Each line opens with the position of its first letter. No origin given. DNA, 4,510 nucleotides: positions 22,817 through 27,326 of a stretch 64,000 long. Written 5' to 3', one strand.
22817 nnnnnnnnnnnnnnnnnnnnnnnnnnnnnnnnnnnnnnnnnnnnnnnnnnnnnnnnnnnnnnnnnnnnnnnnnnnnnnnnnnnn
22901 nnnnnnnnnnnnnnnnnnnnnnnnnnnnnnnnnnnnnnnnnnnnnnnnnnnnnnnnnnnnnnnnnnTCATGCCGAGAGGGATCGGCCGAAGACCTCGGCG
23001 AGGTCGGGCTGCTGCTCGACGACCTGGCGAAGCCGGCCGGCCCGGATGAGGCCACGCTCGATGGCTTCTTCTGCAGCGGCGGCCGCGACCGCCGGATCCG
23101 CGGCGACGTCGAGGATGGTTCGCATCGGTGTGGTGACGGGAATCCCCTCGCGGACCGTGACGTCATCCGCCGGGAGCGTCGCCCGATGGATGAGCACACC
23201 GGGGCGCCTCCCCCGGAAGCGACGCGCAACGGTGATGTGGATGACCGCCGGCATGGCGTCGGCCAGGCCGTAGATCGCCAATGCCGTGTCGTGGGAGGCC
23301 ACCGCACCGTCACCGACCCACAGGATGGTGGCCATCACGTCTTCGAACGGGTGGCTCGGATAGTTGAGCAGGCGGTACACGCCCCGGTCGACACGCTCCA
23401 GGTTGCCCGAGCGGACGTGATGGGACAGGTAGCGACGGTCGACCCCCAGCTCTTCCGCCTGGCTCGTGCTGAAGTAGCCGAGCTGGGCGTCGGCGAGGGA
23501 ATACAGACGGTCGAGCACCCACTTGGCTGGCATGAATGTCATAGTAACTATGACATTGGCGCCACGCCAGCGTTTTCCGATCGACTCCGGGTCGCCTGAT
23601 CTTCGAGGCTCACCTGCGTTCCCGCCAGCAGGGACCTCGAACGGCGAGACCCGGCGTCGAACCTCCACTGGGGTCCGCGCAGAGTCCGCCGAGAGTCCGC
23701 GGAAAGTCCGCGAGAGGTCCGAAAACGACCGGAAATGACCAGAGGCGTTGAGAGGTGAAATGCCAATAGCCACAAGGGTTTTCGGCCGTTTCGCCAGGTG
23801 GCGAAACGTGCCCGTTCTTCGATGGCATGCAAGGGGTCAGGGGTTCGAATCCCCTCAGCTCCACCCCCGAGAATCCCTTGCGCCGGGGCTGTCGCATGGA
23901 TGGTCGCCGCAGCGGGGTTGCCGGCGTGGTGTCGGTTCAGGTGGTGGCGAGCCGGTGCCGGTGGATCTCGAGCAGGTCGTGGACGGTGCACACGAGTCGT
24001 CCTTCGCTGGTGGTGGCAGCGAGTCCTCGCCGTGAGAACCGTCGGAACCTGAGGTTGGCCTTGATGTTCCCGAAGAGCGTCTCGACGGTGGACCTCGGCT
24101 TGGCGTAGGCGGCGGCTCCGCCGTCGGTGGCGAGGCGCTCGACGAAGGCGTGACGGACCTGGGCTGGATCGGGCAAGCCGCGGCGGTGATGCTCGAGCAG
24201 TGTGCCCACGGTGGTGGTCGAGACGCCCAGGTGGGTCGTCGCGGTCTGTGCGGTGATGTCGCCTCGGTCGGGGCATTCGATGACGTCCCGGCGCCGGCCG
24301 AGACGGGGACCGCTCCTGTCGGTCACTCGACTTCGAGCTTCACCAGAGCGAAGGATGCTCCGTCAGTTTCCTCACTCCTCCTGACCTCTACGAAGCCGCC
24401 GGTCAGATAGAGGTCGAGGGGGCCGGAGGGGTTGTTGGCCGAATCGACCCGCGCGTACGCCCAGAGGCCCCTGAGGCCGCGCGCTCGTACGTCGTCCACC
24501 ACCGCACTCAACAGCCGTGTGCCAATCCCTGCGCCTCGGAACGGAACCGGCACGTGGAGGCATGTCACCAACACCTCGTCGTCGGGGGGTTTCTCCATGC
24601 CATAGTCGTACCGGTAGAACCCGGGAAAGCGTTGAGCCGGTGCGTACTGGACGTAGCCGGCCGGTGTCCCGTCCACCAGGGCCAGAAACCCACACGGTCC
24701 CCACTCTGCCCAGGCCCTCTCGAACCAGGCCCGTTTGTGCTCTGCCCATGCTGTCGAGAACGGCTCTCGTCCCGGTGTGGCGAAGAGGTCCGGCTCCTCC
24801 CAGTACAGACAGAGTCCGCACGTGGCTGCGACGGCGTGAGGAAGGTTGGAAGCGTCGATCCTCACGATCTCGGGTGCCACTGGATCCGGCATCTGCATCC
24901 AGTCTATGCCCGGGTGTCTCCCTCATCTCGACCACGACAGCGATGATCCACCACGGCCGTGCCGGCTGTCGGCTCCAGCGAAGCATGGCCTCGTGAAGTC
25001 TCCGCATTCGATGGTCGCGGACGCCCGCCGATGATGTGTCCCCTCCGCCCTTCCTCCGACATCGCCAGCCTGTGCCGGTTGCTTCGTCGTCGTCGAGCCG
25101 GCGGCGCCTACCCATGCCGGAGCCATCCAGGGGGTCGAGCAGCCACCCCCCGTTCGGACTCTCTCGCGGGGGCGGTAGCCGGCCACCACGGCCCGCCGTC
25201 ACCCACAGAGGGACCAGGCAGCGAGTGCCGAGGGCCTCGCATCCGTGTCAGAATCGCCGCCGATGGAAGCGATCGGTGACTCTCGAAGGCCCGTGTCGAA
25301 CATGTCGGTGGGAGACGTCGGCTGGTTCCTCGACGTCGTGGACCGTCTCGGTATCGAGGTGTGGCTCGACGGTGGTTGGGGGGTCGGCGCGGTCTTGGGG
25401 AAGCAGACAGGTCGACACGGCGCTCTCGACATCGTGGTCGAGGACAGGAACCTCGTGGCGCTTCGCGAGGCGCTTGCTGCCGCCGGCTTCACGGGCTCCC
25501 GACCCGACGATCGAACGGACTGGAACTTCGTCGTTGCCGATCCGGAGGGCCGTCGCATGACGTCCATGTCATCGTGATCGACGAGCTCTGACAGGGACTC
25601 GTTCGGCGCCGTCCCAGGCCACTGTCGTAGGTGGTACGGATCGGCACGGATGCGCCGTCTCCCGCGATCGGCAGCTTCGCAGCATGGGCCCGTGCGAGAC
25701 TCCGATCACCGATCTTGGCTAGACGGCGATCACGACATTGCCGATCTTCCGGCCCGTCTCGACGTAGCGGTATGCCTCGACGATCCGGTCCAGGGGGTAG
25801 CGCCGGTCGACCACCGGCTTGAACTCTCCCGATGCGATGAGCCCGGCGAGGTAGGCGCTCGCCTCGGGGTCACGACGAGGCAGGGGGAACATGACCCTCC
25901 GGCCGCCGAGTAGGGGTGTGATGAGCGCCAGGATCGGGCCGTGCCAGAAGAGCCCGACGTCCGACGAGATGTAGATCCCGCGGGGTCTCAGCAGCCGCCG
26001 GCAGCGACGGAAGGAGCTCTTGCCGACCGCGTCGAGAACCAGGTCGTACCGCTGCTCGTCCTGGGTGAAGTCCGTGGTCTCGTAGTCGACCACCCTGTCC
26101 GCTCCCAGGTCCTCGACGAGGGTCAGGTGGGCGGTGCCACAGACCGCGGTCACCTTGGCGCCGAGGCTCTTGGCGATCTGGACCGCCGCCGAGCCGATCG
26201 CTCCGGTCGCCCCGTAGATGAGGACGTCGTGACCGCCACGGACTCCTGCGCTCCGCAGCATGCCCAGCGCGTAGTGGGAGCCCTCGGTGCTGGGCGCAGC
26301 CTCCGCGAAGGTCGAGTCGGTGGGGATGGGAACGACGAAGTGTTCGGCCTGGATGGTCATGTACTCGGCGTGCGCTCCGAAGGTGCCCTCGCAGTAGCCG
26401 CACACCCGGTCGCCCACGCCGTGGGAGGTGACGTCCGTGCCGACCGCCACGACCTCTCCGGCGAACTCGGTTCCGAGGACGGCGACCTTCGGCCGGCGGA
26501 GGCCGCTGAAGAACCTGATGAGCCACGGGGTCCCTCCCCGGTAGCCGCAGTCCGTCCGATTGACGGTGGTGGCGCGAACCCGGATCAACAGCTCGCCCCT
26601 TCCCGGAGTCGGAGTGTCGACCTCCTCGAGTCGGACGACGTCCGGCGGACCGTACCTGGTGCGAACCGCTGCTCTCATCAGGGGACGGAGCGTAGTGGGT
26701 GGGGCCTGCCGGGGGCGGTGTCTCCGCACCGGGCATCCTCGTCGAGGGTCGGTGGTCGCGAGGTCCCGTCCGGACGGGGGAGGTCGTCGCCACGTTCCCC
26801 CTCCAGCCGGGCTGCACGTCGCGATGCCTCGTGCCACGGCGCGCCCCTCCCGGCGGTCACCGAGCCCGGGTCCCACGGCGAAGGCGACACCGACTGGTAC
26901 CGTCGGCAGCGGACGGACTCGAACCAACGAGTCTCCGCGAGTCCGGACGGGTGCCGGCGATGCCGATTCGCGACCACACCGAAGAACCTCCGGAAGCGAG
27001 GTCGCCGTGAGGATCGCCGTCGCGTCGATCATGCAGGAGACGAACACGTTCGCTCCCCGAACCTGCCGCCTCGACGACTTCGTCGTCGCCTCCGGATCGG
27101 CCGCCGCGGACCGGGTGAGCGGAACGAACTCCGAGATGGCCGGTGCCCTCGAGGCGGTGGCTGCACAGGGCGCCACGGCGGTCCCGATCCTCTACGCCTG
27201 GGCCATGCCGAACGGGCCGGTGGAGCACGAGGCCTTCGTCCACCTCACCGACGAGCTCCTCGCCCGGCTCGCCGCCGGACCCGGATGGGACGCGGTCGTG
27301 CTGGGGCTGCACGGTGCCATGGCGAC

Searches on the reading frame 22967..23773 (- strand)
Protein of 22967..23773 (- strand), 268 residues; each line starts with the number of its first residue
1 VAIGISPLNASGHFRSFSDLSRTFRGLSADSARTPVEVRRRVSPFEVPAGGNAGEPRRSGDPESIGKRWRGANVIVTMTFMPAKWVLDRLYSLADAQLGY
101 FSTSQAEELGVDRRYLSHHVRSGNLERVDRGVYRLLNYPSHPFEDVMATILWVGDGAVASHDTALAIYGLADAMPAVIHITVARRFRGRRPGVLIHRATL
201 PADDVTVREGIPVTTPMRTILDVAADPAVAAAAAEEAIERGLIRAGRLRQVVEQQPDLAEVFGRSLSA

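Call 3: search_protein_families(library=pfam, proteins=[window:22967-23773:-], max_evalue=1)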
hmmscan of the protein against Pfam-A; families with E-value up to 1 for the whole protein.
window:22967-23773:- (268 aa): 3 families
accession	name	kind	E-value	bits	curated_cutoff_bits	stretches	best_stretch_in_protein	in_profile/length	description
PF13338.12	AbiEi_4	-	9.5e-14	51.7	25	1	88-135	1-48/49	Transcriptional regulator, AbiEi antitoxin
PF09407.15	AbiEi_1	-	1.3e-07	32.3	22.2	1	153-231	14-100/142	AbiEi antitoxin C-terminal domain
PF17194.10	AbiEi_3_N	-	0.0083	16.6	26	1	103-171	20-88/93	Transcriptional regulator, AbiEi antitoxin N-terminal domain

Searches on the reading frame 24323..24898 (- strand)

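Call 61: search_protein_families(library=pfam, proteins=[window:24323-24898:-], max_evalue=0.01)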
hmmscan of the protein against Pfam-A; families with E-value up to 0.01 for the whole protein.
window:24323-24898:- (191 aa): 3 families
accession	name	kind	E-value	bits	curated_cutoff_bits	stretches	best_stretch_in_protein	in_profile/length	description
PF00583.31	Acetyltransf_1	-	4e-10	40.4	20.7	1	42-158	11-107/116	Acetyltransferase (GNAT) family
PF14542.12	Acetyltransf_CG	-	3.9e-05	24.1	30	1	103-143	19-59/80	GCN5-related N-acetyl-transferase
PF13508.13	Acetyltransf_7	-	0.0019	19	27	1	93-170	28-83/84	Acetyltransferase (GNAT) domain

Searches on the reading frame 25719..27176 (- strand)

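Call 61: search_protein_families(library=pfam, proteins=[window:25719-27176:-], max_evalue=0.01)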
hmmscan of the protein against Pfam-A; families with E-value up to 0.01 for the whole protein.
window:25719-27176:- (485 aa): 5 families
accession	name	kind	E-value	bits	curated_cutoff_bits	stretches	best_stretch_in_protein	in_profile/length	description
PF13602.12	ADH_zinc_N_2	-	1.5e-25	91.1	27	1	357-483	1-134/134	Zinc-binding dehydrogenase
PF08240.17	ADH_N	-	1.1e-15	58.2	23.5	1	192-285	1-103/104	Alcohol dehydrogenase GroES-like domain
PF00107.32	ADH_zinc_N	-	1.3e-14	54.7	31.8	1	326-403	1-86/129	Zinc-binding dehydrogenase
PF01262.27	AlaDh_PNT_C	-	0.0061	16.4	23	1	311-383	25-99/214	Alanine dehydrogenase/PNT, C-terminal domain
PF24429.1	CSLinker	-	0.0089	16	27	0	69-84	18-33/38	CSLinker motif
